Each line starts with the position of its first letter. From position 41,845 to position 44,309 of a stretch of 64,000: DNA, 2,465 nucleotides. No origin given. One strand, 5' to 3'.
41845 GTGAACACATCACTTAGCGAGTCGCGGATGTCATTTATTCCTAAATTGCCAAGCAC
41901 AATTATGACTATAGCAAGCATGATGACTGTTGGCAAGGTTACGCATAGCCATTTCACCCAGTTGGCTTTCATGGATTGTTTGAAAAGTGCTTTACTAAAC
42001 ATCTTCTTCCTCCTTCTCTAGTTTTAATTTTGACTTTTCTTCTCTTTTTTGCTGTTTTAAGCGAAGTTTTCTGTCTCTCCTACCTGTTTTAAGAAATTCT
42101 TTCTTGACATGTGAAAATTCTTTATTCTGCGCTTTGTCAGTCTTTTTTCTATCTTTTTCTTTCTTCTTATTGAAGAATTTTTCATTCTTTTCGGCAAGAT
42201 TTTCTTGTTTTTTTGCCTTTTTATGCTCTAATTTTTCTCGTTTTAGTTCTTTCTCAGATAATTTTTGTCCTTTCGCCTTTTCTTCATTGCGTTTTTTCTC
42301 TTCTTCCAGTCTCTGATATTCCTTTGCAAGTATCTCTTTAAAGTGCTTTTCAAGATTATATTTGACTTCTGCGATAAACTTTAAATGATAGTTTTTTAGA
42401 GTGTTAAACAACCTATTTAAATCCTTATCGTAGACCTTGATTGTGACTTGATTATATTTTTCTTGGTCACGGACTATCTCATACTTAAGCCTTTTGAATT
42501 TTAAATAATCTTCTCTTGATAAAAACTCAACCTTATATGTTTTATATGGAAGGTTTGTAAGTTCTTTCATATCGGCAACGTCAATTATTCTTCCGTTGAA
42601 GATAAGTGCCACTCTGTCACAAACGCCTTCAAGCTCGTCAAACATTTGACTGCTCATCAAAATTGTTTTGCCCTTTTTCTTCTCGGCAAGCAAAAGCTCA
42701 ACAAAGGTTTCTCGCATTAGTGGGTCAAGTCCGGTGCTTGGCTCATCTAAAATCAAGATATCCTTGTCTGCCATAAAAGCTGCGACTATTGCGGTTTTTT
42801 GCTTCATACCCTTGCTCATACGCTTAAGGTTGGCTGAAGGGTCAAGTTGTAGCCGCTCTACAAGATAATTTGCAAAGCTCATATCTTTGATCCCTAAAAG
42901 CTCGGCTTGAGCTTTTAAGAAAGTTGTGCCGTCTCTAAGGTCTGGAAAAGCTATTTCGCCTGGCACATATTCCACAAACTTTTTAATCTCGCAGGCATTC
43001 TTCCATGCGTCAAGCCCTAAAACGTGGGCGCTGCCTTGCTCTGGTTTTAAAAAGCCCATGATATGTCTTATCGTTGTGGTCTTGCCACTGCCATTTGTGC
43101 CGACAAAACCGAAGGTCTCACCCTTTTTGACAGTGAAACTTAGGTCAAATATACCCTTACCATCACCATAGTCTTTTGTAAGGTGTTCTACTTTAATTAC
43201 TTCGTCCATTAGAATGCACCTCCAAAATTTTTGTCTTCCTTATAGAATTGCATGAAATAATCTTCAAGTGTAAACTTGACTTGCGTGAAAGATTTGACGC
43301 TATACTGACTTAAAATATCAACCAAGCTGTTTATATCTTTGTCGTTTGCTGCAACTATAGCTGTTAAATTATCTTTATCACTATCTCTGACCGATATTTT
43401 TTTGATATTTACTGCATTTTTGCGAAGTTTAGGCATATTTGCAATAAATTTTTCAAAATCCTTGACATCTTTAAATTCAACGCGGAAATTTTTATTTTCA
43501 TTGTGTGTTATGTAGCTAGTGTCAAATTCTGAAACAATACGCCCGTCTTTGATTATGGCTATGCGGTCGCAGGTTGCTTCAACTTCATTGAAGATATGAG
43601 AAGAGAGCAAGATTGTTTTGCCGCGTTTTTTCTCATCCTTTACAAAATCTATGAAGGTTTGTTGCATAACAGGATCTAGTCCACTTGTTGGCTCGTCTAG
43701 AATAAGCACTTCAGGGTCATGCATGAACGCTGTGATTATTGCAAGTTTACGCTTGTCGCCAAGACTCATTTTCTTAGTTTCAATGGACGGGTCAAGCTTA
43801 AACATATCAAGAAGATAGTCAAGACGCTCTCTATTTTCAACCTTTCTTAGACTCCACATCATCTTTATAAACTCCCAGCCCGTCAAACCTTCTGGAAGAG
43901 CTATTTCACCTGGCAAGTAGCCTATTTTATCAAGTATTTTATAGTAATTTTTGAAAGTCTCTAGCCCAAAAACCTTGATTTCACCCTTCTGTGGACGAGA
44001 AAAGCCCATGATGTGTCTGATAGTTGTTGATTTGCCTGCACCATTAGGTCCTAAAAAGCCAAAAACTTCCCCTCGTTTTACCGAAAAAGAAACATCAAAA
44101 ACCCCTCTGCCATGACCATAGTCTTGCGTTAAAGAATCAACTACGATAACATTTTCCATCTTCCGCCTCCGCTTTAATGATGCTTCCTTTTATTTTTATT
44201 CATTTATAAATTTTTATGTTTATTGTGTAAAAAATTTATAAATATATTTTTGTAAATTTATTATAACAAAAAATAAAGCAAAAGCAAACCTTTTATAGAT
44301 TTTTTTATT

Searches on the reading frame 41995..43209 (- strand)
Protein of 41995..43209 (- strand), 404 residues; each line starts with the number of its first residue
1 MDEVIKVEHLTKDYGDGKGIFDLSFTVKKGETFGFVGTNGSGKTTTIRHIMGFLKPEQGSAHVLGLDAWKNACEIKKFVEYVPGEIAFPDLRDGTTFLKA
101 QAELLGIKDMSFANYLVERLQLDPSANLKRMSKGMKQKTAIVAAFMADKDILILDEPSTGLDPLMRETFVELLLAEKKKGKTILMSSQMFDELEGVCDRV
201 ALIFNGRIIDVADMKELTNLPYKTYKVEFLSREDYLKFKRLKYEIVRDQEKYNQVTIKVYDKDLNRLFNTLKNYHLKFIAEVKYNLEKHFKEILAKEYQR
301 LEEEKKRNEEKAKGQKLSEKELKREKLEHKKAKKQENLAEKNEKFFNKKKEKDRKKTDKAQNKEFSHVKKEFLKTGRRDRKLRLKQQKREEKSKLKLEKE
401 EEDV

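Call 80: search_protein_families(library=pfam, proteins=[window:41995-43209:-], max_evalue=0.00001)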
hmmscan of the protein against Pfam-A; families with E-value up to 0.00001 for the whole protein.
window:41995-43209:- (404 aa): 2 families
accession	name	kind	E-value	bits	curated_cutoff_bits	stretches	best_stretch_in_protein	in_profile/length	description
PF00005.33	ABC_tran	-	1.4e-21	78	25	1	22-158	3-136/137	ABC transporter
PF13304.12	AAA_21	-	6.7e-10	40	27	1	130-187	237-297/304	AAA domain, putative AbiEii toxin, Type IV TA system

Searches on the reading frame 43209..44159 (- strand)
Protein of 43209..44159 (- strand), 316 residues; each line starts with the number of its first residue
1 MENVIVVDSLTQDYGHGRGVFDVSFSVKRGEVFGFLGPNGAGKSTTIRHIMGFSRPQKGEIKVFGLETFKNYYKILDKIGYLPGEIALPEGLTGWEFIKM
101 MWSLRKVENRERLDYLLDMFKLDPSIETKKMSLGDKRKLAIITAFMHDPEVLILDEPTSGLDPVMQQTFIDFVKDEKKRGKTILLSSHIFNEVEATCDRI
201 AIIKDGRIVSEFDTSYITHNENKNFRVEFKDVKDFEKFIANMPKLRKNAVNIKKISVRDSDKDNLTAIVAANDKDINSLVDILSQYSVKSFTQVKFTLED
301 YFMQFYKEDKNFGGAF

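Call 81: search_protein_families(library=pfam, proteins=[window:43209-44159:-], max_evalue=0.00001)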
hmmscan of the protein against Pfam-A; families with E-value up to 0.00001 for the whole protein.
window:43209-44159:- (316 aa): 2 families
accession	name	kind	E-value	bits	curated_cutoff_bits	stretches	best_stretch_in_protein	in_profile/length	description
PF00005.33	ABC_tran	-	4.8e-26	92.4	25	1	22-159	3-137/137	ABC transporter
PF13304.12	AAA_21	-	1.1e-14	55.7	27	1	130-188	237-298/304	AAA domain, putative AbiEii toxin, Type IV TA system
